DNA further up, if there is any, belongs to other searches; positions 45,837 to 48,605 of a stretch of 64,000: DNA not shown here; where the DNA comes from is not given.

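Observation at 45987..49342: Exported CocE/NonD-type serine hydrolase fused through one TM helix to an ABC ATPase, with an ABC-2 permease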

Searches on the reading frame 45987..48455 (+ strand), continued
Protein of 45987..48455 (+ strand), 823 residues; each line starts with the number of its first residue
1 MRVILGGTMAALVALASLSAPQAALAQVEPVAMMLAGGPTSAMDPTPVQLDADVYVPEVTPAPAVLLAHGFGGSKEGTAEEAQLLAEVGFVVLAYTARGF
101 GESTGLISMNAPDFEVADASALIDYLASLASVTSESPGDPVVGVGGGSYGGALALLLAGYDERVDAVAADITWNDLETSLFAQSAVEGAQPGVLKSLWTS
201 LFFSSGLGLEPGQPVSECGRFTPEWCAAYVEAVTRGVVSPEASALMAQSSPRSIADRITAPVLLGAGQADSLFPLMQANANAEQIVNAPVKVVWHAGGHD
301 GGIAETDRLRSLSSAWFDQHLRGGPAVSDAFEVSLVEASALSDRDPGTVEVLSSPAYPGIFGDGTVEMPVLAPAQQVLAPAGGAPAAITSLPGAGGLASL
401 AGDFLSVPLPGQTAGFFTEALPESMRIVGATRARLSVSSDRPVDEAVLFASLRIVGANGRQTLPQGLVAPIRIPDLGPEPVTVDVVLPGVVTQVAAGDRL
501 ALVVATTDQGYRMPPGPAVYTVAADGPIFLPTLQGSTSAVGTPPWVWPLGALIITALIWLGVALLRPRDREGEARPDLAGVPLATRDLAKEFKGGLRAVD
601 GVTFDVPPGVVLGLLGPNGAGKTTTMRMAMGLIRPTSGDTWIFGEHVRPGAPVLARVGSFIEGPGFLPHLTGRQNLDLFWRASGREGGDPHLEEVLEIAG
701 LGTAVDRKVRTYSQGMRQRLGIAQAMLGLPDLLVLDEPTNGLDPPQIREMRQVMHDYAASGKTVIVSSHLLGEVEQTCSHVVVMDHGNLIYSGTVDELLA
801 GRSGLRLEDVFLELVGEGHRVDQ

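Call 8: search_solved_structures(query=window:45987-48455:+, max_evalue=0.001, show_alignments=0)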
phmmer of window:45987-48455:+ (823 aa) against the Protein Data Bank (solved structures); distinct sequences matched with E-value up to 0.001: 578 (the best 60 are shown).
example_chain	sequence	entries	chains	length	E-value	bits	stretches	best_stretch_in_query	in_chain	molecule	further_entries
7lkp_A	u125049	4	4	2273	2.4e-50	174.6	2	586-798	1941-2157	Retinal-specific phospholipid-transporting ATPase ABCA4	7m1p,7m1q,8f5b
7e7i_A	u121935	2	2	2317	2.5e-50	174.6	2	586-798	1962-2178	Retinal-specific phospholipid-transporting ATPase ABCA4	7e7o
7lkz_A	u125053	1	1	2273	1.6e-49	171.9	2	586-798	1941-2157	Retinal-specific phospholipid-transporting ATPase ABCA4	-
7e7q_A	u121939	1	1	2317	1.7e-49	171.8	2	586-798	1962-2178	Retinal-specific phospholipid-transporting ATPase ABCA4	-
7w01_A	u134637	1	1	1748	3.4e-49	170.9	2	577-796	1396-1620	Phospholipid-transporting ATPase ABCA3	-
8edw_A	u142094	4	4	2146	3.7e-49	170.7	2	568-796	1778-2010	Phospholipid-transporting ATPase ABCA7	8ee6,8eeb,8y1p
7w02_A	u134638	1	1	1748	2.3e-48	168.1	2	577-796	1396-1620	Phospholipid-transporting ATPase ABCA3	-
8eop_A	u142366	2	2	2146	2.3e-48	168.1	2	568-796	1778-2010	Phospholipid-transporting ATPase ABCA7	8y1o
7tdt_A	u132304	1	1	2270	6.3e-47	163.3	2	582-793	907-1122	Phospholipid-transporting ATPase ABCA1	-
7tby_A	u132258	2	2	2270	6.3e-47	163.3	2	582-793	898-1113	ATP-binding cassette, sub-family A (ABC1), member 1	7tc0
7tbz_A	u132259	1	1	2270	6.3e-47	163.3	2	582-793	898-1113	ATP-binding cassette, sub-family A (ABC1), member 1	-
5xjy_A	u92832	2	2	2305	6.5e-47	163.3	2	582-793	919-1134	ATP-binding cassette sub-family A member 1 | Phospholipid-transporting ATPase ABCA1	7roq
7tbw_A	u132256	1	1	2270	4.3e-46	160.6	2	582-793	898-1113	ATP-binding cassette, sub-family A (ABC1), member 1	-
1vpl_A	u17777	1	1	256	2.4e-41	144.9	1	585-815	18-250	ABC transporter, ATP-binding protein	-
7o0y_B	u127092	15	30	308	6.4e-38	133.6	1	594-804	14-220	Probable ABC transporter ATP-binding protein NosF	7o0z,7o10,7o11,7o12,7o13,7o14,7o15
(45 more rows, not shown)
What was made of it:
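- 47733..48458 (+): ABC nucleotide-binding domain (aa 583-823) plus the stop codon. Walker A is at 47832-47855, the signature at 48120-48143, Walker B with Glu737 at 48180-48200 and His769 at 48291-48293. The closest solved NBDs are ABCA4 (2.4e-50), TM0544, NosF (6.4e-38) and Rv1218c (call 8).
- Closest known: ABCA transporters. Same: Highest-scoring ATPase similarity (E 2.4e-50; call 8).
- The NBD is closest to ABCA, NosF and Rv1218c (call 8).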

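Call 17: find_related_loci(query=A1, collection=genome_contigs, flank=8000)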
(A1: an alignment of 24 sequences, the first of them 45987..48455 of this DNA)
Query A1 (823 aa) in genome_contigs; peptide patterns used: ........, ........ (x = any residue, [..] = any of these).
600 stretches matched a pattern (row limit reached: there are more); 587 encode a relative of the query (tblastn E <= 1e-3); the best 80 are kept; 80 distinct loci.
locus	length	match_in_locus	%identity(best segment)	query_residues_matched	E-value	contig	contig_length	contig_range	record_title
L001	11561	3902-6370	87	1-823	0e+0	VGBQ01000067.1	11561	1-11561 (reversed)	MAG: Actinomycetota bacterium isolate K_Offshore_40m_m2_150 K_Offshore_40m_m2_150_Ga0194133_10008964, whole genome shotg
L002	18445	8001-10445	65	1-823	0e+0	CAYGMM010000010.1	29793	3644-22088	MAG TPA_asm: uncultured Actinomyces sp. isolate ERP116193_co2_117 genome assembly, contig: NODE_3912_length_29793_cov_5.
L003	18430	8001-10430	63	13-821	0e+0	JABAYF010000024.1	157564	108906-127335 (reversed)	MAG: Candidatus Nanopelagicales bacterium isolate HE327_NSB002 NODE_87_length_157564_cov_31.372969, whole genome shotgun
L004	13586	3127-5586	61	9-821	0e+0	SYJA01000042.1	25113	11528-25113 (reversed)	MAG: Actinomycetota bacterium isolate F1-60-MAGs171 F1-60__c159964, whole genome shotgun sequence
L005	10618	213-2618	64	21-822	0e+0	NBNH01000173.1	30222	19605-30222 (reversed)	MAG: Actinomycetales bacterium mxb001 NODE_255325_length_30222_cov_25.0751, whole genome shotgun sequence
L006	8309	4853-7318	61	3-822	0e+0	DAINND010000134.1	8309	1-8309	MAG TPA_asm: Ilumatobacteraceae bacterium isolate CTOTU1217 NODE_6997_length_8309_cov_7.997940, whole genome shotgun seq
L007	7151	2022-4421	63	19-819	0e+0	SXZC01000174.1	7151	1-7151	MAG: Actinomycetota bacterium isolate F1-20-MAGs101 F1-20__c552287, whole genome shotgun sequence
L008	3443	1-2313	62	53-822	0e+0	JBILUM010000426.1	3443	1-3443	MAG: Ilumatobacteraceae bacterium isolate ME2018-08-06_3300044608_group8_bin193 Rohwer_bin109_scaffold_66803_c1, whole g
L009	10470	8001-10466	57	3-817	0e+0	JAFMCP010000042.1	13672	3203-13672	MAG: Candidatus Nanopelagicales bacterium isolate CPBay_Spr15L08_96 NODE_2727_length_13672_cov_12.528677, whole genome s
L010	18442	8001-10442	58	9-823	0e+0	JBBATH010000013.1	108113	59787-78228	MAG: Candidatus Nanopelagicales bacterium isolate EUL_266 ctg13-EUL_266, whole genome shotgun sequence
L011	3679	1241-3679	58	3-814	0e+0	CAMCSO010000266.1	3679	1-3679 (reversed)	MAG: Bifidobacterium breve isolate MoE-02may19-65 genome assembly, contig: MoE-02may19-C71867, whole genome shotgun sequ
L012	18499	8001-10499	56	3-823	0e+0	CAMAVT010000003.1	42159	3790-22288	MAG: Bifidobacterium breve isolate ME-08apr19-199 genome assembly, contig: ME-08apr19-C1870, whole genome shotgun sequen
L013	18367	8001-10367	59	33-817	0e+0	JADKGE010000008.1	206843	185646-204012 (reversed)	MAG: Actinomycetota bacterium isolate Ribe_18-Q3-R11-54_BATAC.412 tig00005448-10-2065270, whole genome shotgun sequence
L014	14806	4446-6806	60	33-817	0e+0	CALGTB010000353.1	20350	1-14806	MAG TPA_asm: uncultured actinobacterium isolate SRR5576001_bin.111_CONCOCT_v1.1_MAG genome assembly, contig: ERZ795033.1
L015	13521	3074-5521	55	9-816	0e+0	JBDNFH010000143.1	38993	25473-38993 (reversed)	MAG: Candidatus Nanopelagicales bacterium isolate concoct.114.ELB k141_848352, whole genome shotgun sequence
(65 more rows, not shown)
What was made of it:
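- All 80 retrieved genomes match across both halves of the protein (call 17).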

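Call 28: predict_structure(alignment_id=A1)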
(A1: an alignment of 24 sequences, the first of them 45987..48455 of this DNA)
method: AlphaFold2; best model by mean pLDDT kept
length: 823 residues; sequences in the alignment: 24
mean_pLDDT: 75.9   pTM: 0.58
mean pLDDT of the five models: 75.9, 69.5, 65.4, 61.5, 55.9
residues with pLDDT >= 90: 189; 70-90: 417; 50-70: 96; < 50: 121
segments of 3 or more residues with pLDDT < 50: 1-9, 14-26, 181-216, 266-272, 298-301, 338-345, 383-411, 566-570, 818-823
pLDDT, mean of each block of 10 residues (from residue 1): 46 43 51 90 83 93 90 72 92 88 72 77 94 92 85 87 91 62 35 34 38 50 73 65 76 88 66 66 90 67 70 93 92 64 54 87 91 80 41 32 32 82 87 92 83 83 70 86 85 86 72 68 92 80 63 80 57 76 91 81 91 81 85 85 84 83 72 90 78 85 88 84 87 85 78 87 85 85 87 87 76 61 32
secondary structure, 60 per line:
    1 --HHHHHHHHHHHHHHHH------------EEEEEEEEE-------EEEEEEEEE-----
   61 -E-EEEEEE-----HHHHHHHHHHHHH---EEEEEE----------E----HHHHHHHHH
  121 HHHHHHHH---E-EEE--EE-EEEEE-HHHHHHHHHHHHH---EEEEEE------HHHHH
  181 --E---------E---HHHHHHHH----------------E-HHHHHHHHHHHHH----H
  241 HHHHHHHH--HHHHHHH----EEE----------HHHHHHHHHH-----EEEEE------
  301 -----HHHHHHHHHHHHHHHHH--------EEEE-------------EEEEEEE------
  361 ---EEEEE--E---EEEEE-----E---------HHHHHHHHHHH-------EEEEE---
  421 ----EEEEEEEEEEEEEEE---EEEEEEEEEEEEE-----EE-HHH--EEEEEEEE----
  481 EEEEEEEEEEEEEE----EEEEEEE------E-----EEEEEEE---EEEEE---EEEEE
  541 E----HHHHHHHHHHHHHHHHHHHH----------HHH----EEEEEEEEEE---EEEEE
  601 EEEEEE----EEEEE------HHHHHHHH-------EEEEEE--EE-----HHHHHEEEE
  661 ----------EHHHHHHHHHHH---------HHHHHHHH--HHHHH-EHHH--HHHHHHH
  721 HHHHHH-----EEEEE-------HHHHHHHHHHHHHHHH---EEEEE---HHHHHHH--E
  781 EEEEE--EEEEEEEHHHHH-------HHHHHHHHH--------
elements in order (helices of 4 or more, strands of 3 or more residues): H3-18 E31-39 E47-55 E64-69 H75-87 E91-96 H112-128 E134-136 E142-146 H148-160 E164-169 H176-180 H197-204 H223-235 H240-248 H251-257 E262-264 H275-284 E290-294 H306-322 E331-334 E348-354 E364-368 E375-379 H395-405 E413-417 E425-439 E443-455 E469-476 E481-494 E499-505 E518-524 E528-532 E536-541 H546-565 E583-592 E596-606 E611-615 H622-629 E637-642 H652-656 E657-660 H672-682 H692-699 H702-706 H714-726 E732-736 H744-759 E763-767 H771-777 E780-785 E788-794 H795-799 H807-815
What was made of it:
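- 46428..46430 (+): Ser148, catalytic nucleophile (G-G-S-Y-G elbow). It follows strand 142-146 and precedes helix 148-160 in the model (call 28).
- On Peptidase_S15 / CocE-NonD alpha/beta hydrolases: They sit after strands 142-146, 262-264 and 290-294 (call 28).
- The catalytic loops 266-272 and 298-301 are modelled with low confidence (call 28).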

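Call 31: fold_search(model_id=the predicted structure, library=pdb)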
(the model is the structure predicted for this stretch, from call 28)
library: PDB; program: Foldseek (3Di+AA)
matches with E <= 10: 1999; with E <= 0.001: 1794
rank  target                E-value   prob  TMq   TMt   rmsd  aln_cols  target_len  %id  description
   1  8yzo                  7.8e-27  1.00  0.46  0.71   6.4       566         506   21  Crystal structural analysis of PaL mutant L297M (released 2024-04-17)
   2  8yzn                  2.2e-26  1.00  0.45  0.71   6.5       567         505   21  Crystal structural analysis of PaL (released 2024-04-17)
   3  1vpl                  7.8e-22  1.00  0.27  0.89   2.3       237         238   35  Crystal structure of ABC transporter ATP-binding protein (TM0544) from Thermotoga maritima at 2.10 A resolution (released 2004-11-23)
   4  4yer_A                2.5e-21  1.00  0.26  0.71   1.9       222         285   35  Crystal structure of an ABC transporter ATP-binding protein (TM_1403) from Thermotoga maritima MSB8 at 2.35 A resoluti (released 2015-03-11)
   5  4yer_B                6.6e-21  1.00  0.28  0.78   3.3       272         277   32  Crystal structure of an ABC transporter ATP-binding protein (TM_1403) from Thermotoga maritima MSB8 at 2.35 A resoluti (released 2015-03-11)
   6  1ju3                  8.3e-21  1.00  0.42  0.58   7.7       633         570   16  BACTERIAL COCAINE ESTERASE COMPLEX WITH TRANSITION STATE ANALOG (released 2001-12-21)
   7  3i2h                  9.3e-21  1.00  0.42  0.59   7.6       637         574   16  Cocaine Esterase with mutation L169K, bound to DTT adduct (released 2010-06-16)
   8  3i2g                  1.9e-20  1.00  0.43  0.59   7.5       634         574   17  Cocaine Esterase with mutation G173Q, bound to DTT adduct (released 2010-06-16)
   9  3pui                  2.3e-20  1.00  0.42  0.59   7.5       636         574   16  Cocaine Esterase with mutations G4C, S10C (released 2011-09-21)
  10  9k48                  2.6e-20  1.00  0.42  0.58   7.0       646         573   16  Bacetrial Cocaine Esterase with mutations T172R/G173Q/V116K/S117A/A51K (released 2024-12-18)
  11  3puh_B                2.6e-20  1.00  0.41  0.56   8.4       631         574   16  Cocaine Esterase, wild-type biologically active dimer (released 2011-09-21)
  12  1l7r                  2.7e-20  1.00  0.42  0.59   7.2       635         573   16  Tyr44Phe Mutant of Bacterial Cocaine Esterase cocE (released 2003-02-11)
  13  3ida                  5.0e-20  1.00  0.42  0.58   7.8       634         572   17  Thermostable Cocaine Esterase with mutations L169K and G173Q, bound to DTT adduct (released 2010-03-02)
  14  3i2f                  6.0e-20  1.00  0.42  0.58   7.6       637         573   16  Cocaine Esterase with mutations T172R / G173Q, bound to DTT adduct (released 2010-06-16)
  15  9a6w_B                6.7e-20  1.00  0.27  0.84   2.5       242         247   28  Integrative model of RASP-ECSA by crosslinking MS and deep learning (released 2024-09-18)
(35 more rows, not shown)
